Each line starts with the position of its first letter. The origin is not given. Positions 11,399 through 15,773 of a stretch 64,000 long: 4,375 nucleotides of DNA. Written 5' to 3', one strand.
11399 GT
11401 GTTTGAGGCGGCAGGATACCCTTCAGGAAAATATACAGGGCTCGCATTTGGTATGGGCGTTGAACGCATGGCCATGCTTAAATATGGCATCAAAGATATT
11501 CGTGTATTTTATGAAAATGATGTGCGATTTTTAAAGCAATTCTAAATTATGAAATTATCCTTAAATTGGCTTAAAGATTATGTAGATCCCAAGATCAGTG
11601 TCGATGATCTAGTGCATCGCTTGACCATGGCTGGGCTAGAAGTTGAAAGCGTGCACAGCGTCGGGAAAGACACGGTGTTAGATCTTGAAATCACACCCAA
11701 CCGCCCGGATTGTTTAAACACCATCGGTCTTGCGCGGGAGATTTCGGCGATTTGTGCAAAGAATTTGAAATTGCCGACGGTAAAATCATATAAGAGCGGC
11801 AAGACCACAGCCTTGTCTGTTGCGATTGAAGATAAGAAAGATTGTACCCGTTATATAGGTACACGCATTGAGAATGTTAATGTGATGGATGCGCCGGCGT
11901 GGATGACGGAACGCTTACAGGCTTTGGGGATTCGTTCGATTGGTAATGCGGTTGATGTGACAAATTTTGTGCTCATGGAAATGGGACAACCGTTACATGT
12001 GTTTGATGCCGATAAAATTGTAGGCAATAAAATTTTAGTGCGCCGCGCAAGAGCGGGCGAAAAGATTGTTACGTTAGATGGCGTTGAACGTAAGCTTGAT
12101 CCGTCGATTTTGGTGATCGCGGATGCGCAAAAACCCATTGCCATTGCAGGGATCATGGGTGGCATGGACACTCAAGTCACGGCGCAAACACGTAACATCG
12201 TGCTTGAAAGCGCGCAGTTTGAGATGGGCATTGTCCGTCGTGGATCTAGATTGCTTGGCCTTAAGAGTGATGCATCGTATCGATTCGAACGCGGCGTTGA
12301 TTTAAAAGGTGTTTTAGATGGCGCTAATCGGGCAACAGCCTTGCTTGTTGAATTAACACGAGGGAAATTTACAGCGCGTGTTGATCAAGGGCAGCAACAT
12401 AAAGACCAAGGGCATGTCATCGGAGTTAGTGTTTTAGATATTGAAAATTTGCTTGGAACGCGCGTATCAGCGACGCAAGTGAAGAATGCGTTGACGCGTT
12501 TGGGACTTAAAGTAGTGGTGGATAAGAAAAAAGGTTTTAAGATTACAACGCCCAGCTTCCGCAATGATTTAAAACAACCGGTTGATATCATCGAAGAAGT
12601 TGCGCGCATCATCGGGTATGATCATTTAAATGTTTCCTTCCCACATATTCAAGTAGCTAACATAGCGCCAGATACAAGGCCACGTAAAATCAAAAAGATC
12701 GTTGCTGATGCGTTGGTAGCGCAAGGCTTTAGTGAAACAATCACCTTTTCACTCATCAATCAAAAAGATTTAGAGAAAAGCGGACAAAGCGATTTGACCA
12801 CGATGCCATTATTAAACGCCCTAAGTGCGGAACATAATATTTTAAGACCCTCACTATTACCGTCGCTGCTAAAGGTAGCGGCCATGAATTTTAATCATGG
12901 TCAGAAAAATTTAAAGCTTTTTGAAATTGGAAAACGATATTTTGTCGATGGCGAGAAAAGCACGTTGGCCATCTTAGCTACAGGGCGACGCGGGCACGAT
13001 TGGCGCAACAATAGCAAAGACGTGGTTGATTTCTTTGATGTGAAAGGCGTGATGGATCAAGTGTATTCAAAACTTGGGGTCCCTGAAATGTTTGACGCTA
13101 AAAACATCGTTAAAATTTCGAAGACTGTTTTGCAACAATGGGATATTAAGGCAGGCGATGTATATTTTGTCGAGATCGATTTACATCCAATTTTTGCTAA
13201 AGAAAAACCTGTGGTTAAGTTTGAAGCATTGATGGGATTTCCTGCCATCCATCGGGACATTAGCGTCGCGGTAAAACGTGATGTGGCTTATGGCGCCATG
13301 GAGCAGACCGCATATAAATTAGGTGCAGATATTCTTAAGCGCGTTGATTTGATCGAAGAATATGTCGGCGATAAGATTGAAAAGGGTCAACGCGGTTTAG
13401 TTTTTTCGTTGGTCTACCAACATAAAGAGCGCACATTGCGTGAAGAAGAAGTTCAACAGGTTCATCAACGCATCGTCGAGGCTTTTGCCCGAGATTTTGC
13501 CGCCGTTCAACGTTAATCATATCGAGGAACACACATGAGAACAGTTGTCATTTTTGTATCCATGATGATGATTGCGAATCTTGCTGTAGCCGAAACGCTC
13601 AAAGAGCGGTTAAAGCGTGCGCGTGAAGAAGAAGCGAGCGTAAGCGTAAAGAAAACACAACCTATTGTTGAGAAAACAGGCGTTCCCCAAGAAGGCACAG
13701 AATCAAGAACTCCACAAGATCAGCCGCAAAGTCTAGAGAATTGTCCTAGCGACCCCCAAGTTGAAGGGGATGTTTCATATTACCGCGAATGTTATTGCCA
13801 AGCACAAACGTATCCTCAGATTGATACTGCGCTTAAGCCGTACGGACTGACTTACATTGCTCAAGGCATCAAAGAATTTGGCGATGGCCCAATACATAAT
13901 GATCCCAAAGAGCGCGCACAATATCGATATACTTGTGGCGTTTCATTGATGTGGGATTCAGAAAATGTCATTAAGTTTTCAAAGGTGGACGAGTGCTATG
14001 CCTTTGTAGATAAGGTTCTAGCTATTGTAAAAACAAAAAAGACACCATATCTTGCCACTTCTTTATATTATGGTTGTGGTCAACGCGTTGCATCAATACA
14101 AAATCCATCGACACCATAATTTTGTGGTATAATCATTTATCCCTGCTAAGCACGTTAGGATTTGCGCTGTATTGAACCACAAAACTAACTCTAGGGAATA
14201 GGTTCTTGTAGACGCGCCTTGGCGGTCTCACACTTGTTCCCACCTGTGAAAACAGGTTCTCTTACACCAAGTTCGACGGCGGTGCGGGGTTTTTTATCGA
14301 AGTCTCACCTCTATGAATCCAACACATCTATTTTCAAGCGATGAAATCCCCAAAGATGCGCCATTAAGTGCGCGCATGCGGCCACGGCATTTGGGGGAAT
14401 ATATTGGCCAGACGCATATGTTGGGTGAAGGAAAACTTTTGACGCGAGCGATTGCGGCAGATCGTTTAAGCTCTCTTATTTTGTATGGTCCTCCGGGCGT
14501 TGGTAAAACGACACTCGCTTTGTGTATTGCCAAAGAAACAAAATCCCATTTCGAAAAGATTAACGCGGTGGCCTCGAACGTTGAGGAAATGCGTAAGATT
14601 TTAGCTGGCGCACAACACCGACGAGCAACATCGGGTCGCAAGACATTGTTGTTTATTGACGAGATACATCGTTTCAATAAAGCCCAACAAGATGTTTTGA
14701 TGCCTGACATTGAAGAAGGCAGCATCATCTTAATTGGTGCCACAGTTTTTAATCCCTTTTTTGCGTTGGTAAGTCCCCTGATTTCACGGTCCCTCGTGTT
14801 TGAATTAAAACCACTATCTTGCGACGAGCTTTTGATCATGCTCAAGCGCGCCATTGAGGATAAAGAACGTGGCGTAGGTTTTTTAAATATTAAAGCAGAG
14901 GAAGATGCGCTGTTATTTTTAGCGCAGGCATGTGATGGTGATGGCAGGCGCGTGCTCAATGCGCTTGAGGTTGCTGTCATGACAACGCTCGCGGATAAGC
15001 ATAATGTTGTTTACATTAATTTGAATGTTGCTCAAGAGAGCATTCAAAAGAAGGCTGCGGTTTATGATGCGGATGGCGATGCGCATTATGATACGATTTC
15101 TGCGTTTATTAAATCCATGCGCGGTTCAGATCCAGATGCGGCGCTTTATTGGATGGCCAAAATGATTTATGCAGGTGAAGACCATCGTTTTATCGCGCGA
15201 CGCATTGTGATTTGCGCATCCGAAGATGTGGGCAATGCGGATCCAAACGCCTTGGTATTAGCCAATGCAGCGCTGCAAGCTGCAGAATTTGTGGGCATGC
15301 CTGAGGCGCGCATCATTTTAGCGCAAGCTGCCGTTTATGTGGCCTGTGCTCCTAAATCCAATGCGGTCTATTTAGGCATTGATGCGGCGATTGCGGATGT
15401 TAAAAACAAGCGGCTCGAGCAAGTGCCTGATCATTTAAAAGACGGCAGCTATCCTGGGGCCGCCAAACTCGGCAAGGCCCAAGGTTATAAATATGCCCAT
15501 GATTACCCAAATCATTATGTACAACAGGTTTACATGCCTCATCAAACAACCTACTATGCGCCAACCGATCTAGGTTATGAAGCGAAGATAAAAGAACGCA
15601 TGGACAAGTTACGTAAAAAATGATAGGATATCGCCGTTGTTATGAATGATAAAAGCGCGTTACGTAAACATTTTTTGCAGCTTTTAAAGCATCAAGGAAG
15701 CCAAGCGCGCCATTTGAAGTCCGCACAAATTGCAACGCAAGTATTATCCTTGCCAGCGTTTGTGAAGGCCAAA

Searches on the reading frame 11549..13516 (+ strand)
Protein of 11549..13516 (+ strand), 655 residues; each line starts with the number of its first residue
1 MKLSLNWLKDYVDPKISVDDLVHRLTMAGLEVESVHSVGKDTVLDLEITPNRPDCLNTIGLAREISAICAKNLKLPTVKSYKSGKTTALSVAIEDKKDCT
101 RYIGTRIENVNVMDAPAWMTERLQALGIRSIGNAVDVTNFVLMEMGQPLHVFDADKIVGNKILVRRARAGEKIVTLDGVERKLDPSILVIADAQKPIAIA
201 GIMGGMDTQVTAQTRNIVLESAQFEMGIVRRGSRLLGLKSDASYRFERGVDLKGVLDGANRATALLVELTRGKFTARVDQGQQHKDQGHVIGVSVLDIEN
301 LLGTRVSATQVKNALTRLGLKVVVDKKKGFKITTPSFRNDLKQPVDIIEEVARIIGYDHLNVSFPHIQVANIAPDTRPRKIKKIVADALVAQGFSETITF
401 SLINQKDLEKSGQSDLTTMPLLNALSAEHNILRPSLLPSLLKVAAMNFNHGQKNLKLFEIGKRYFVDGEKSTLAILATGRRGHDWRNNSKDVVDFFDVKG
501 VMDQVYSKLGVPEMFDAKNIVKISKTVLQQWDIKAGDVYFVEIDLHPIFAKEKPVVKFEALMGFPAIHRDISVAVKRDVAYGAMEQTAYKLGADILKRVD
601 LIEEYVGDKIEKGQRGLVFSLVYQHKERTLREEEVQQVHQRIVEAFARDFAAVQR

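Call 20: search_protein_families(library=pfam, proteins=[window:11549-13516:+], max_evalue=0.00001)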
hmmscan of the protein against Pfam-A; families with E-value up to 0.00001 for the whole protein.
window:11549-13516:+ (655 aa): 4 families
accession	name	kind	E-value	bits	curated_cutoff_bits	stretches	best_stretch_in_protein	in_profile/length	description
PF03483.22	B3_4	-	1.3e-63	214.1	29.3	1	99-269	2-172/174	B3/4 domain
PF17759.6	tRNA_synthFbeta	-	1.9e-37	129.3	22.4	1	373-515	13-162/214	Phenylalanyl tRNA synthetase beta chain CLM domain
PF03484.21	B5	-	1.4e-24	86.5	28.6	1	293-357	3-67/67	tRNA synthetase B5 domain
PF03147.19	FDX-ACB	-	9e-22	77.8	31.1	1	564-655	3-94/94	Ferredoxin-fold anticodon binding domain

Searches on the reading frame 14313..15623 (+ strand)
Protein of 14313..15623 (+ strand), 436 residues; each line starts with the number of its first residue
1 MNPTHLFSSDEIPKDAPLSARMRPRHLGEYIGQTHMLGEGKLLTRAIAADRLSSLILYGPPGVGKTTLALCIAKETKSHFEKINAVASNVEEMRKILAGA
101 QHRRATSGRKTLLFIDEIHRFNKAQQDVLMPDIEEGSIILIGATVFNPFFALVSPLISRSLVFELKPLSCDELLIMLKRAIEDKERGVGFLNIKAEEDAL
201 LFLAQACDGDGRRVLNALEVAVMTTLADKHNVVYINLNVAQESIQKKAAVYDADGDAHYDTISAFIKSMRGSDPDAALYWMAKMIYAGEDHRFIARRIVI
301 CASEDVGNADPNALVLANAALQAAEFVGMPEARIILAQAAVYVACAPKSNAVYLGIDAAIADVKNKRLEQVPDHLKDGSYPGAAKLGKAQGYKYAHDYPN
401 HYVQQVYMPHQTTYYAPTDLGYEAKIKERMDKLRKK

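Call 20: search_protein_families(library=pfam, proteins=[window:14313-15623:+], max_evalue=0.00001)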
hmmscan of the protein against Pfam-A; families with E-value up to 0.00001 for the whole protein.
window:14313-15623:+ (436 aa): 8 families
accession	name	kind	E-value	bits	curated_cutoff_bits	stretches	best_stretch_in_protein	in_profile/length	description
PF12002.13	MgsA_C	-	8.8e-70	234.4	27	1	271-433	1-166/167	MgsA AAA+ ATPase C terminal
PF16193.11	AAA_assoc_2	-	2e-26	92.5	34.3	1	192-270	4-81/81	AAA C-terminal domain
PF05496.18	RuvB_N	-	4.3e-17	62.8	27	1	22-139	1-115/159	Holliday junction DNA helicase RuvB P-loop domain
PF00004.35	AAA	-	2e-15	57.8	21.2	1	55-157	1-119/131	ATPase family associated with various cellular activities (AAA)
PF13173.12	AAA_14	-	3.9e-10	40.3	27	1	55-174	5-129/129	AAA domain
PF13191.12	AAA_16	-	1.9e-07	32.2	32.6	0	45-78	17-50/167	AAA ATPase domain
PF07728.20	AAA_5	-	1.2e-06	29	22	1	55-139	2-96/139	AAA domain (dynein-related subfamily)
PF01078.27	Mg_chelatase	-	8.3e-06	25.8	20.3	0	47-73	17-43/207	Magnesium chelatase, subunit ChlI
